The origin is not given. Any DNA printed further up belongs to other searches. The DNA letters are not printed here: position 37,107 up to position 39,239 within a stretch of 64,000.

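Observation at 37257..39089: Secreted bifunctional GH16-like glucanase + phospholipase-C/acid-phosphatase-family phosphoesterase beside the lysis genes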

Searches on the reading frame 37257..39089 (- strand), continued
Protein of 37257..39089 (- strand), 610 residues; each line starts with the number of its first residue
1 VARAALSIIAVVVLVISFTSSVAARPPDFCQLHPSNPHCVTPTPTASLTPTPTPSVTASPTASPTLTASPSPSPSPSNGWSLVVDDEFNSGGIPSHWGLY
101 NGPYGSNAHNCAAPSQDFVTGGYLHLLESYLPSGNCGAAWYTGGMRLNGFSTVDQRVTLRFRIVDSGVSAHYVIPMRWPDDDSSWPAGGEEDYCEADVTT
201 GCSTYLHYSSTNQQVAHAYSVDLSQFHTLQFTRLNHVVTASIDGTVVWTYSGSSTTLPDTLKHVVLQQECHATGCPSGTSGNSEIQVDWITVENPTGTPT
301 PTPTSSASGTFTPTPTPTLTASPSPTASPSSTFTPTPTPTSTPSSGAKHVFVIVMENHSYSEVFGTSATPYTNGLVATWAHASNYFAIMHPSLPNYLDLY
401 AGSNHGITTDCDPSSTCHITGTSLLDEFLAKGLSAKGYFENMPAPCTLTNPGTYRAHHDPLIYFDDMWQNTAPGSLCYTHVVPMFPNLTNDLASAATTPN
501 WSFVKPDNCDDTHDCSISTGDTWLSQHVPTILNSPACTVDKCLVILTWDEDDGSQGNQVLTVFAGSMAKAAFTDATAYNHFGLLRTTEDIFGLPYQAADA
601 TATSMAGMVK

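Call 53: find_encoding_contigs(protein=P0037, flank=8000, max_places=2)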
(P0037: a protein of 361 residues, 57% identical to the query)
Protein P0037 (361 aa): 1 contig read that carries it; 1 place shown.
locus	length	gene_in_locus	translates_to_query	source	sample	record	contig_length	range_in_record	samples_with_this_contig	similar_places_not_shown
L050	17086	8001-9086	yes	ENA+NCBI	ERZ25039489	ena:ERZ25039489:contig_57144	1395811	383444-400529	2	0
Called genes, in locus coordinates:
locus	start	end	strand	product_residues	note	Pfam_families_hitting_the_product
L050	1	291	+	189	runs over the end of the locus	PF01871:AMMECR1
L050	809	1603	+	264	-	-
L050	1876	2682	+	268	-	PF12895:ANAPC3 (faint), PF23914:TPR_CcmH_CycH (weak), PF14559:TPR_19 (weak), PF00515:TPR_1 (weak), PF07719:TPR_2 (weak), PF13181:TPR_8 (weak), PF13414:TPR_11, PF13432:TPR_16 (weak), +5 more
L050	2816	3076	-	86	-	-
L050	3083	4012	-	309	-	PF00294:PfkB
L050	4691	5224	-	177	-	PF01872:RibD_C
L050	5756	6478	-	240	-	PF13613:HTH_Tnp_4 (weak), PF13359:DDE_Tnp_4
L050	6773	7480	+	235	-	-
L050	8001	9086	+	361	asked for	PF04185:Phosphoesterase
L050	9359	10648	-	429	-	PF05977:MFS_3, PF07690:MFS_1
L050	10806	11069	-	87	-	-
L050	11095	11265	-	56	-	PF02517:Rce1-like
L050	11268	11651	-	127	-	-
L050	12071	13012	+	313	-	PF00912:Transgly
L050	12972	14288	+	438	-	PF00905:Transpeptidase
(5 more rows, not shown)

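Call 58: find_encoding_contigs(protein=P0004, flank=8000, max_places=2)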
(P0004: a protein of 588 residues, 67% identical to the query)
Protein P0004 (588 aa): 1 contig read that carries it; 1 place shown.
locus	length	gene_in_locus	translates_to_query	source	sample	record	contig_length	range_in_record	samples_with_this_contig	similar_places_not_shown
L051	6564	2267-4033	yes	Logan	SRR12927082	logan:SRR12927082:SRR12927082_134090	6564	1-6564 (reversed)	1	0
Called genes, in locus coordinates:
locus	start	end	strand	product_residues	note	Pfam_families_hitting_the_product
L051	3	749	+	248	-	?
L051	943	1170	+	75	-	-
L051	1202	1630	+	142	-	-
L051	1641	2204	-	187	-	PF13392:HNH_3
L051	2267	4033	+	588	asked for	PF04185:Phosphoesterase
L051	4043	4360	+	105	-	-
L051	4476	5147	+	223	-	-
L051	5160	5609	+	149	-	-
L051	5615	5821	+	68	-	-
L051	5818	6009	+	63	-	-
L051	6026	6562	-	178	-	?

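Call 59: find_encoding_contigs(protein=P0009, flank=8000, max_places=2)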
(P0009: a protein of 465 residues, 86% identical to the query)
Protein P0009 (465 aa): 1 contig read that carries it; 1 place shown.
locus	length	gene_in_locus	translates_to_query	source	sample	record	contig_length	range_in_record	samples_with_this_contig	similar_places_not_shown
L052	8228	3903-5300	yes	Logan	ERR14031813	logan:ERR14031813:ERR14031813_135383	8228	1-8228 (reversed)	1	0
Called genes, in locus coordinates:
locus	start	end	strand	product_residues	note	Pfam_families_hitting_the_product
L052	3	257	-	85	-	?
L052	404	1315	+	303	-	PF00497:SBP_bac_3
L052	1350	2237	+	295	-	PF00528:BPD_transp_1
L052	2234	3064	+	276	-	PF00005:ABC_tran, PF02463:SMC_N, PF13304:AAA_21 (weak)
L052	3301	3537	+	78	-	-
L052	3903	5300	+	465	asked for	PF04185:Phosphoesterase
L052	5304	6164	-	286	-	PF03976:PPK2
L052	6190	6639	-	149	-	-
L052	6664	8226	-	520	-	?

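Call 60: find_encoding_contigs(protein=P0013, flank=8000, max_places=2)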
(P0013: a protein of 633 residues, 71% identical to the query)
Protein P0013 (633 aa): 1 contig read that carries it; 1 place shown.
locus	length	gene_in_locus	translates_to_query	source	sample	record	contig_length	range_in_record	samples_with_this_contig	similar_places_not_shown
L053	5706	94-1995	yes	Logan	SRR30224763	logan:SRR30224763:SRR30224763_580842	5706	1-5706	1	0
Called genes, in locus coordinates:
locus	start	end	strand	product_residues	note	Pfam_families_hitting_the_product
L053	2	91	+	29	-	?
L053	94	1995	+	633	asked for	-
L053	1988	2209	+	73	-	-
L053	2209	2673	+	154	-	-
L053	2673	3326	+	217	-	-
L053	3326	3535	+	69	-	-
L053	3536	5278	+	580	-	PF04860:Phage_portal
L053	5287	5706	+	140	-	?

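Call 62: search_protein_families(library=phrogs, proteins=[L051:4476-5147:+, L051:5160-5609:+, L051:4043-4360:+, L051:1202-1630:+, L053:2209-2673:+, L053:2673-3326:+, L053:1988-2209:+], max_evalue=0.01)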
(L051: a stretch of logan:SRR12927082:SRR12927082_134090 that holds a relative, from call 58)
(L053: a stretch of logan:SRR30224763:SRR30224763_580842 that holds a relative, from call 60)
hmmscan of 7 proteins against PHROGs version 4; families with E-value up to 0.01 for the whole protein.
L051:4476-5147:+ (223 aa): 0 families

L051:5160-5609:+ (149 aa): 2 families
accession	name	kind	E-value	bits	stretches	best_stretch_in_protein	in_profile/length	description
phrog_28387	-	unknown function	0.00014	23.2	1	126-147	97-118/119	-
phrog_419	-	unknown function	0.00046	20.7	1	95-145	245-295/300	-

L051:4043-4360:+ (105 aa): 0 families

L051:1202-1630:+ (142 aa): 1 family
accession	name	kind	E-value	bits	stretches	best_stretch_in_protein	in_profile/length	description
phrog_23050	-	unknown function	0.001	19.3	1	30-124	208-295/383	-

L053:2209-2673:+ (154 aa): 3 families
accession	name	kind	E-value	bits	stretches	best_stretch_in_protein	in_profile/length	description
phrog_35197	-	unknown function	5.4e-21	76.2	1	37-153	70-188/190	-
phrog_10330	-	head and packaging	1.5e-20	75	1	32-152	112-237/239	virion structural protein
phrog_35997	-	unknown function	0.0037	16.5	1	53-111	38-93/924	-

L053:2673-3326:+ (217 aa): 0 families

L053:1988-2209:+ (73 aa): 0 families

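Call 63: search_protein_families(library=pfam, proteins=[L051:4476-5147:+, L051:5160-5609:+, L051:3-749:+, L053:2209-2673:+, L053:2673-3326:+, P0092, P0002, P0009, P0020, P0031], max_evalue=0.01)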
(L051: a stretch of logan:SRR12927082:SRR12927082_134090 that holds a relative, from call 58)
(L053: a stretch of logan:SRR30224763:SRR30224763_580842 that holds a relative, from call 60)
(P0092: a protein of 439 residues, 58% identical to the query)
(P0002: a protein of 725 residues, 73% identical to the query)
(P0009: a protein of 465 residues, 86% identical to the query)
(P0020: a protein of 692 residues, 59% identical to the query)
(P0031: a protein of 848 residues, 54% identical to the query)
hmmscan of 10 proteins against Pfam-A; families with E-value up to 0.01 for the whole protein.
L051:4476-5147:+ (223 aa): 0 families

L051:5160-5609:+ (149 aa): 1 family
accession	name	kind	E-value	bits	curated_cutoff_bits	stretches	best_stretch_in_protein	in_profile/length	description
PF05105.17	Phage_holin_4_1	-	0.00017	22.1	22.2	1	19-115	12-97/116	Bacteriophage holin family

L051:3-749:+ (248 aa): 1 family
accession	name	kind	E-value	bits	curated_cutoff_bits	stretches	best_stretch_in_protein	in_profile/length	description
PF00589.27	Phage_integrase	-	4.4e-23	82.4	27.1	1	51-229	3-168/172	Phage integrase family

L053:2209-2673:+ (154 aa): 0 families

L053:2673-3326:+ (217 aa): 0 families

P0092 (439 aa): 1 family
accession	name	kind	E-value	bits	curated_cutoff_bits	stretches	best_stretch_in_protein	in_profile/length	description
PF00395.25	SLH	-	1.1e-10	41.7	20.8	1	38-80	1-44/44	S-layer homology domain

P0002 (725 aa): 1 family
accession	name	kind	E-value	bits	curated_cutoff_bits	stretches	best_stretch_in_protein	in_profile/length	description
PF04185.19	Phosphoesterase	-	3.8e-28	99.1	23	1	485-709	108-356/356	Phosphoesterase family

P0009 (465 aa): 1 family
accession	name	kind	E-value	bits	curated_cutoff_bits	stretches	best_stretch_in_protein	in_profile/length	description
PF04185.19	Phosphoesterase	-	9.2e-26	91.3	23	1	220-449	102-356/356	Phosphoesterase family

P0020 (692 aa): 2 families
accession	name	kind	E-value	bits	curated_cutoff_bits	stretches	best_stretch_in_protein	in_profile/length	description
PF24517.2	CBM96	-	1.4e-54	184.8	26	2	38-190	3-163/164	Carbohydrate-binding module family 96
PF04185.19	Phosphoesterase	-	3e-30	106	23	1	448-675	102-356/356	Phosphoesterase family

P0031 (848 aa): 3 families
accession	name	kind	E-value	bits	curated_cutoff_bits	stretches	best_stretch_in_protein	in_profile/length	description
PF24517.2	CBM96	-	4.4e-29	101.8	26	1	386-539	2-163/164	Carbohydrate-binding module family 96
PF04185.19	Phosphoesterase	-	4.9e-27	95.5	23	1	604-831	102-356/356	Phosphoesterase family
PF16317.11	Glyco_hydro_99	-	2.2e-12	47.2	33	1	86-198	56-163/341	Glycosyl hydrolase family 99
